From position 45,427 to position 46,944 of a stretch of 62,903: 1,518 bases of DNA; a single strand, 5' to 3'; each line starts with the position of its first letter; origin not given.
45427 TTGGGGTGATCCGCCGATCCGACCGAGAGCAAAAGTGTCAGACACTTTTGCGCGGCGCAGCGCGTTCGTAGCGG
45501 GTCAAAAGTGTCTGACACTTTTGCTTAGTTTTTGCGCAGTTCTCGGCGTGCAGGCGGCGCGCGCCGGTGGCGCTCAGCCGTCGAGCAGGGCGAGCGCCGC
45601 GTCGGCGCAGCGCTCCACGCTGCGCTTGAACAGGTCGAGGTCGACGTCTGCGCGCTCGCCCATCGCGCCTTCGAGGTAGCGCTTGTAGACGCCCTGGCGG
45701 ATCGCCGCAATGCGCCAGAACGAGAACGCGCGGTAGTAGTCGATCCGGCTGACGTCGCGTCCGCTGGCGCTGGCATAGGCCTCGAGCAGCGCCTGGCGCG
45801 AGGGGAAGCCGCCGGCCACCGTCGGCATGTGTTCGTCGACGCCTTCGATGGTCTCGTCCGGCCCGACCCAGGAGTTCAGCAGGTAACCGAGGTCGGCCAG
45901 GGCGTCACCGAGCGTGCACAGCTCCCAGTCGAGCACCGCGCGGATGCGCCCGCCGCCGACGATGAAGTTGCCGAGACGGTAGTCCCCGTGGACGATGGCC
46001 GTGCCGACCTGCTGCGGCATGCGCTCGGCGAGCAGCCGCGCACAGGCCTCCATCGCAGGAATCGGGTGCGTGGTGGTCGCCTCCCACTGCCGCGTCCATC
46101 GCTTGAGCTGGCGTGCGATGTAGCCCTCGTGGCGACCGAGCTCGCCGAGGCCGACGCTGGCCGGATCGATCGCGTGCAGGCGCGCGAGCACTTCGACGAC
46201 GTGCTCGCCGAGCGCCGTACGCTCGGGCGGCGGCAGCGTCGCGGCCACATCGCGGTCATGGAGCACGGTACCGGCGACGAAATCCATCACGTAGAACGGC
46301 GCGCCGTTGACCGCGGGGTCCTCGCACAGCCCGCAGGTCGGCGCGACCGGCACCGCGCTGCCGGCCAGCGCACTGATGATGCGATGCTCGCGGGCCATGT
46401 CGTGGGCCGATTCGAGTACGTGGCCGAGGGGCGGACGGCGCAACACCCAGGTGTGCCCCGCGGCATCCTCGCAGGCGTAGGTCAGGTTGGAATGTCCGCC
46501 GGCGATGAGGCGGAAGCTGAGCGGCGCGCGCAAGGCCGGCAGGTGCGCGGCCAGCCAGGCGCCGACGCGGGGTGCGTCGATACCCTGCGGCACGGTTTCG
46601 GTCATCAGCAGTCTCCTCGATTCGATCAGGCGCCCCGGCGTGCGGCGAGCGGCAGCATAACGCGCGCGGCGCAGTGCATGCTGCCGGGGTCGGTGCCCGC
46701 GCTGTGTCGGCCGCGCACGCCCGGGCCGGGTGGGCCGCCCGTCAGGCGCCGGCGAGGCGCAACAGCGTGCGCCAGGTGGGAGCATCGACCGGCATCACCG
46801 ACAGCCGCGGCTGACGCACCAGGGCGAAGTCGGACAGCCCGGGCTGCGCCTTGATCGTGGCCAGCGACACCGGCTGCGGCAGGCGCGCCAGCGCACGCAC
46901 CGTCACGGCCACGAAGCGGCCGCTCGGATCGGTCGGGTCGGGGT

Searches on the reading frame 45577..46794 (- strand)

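Call 18: search_protein_families(library=pfam, proteins=[window:45577-46794:-], max_evalue=0.001)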
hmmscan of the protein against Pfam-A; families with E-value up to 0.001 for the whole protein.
window:45577-46794:- (406 aa): 1 family
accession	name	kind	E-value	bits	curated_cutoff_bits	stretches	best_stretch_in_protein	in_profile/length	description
PF01636.29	APH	-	1.2e-51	176.2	23.2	1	94-313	2-217/239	Phosphotransferase enzyme family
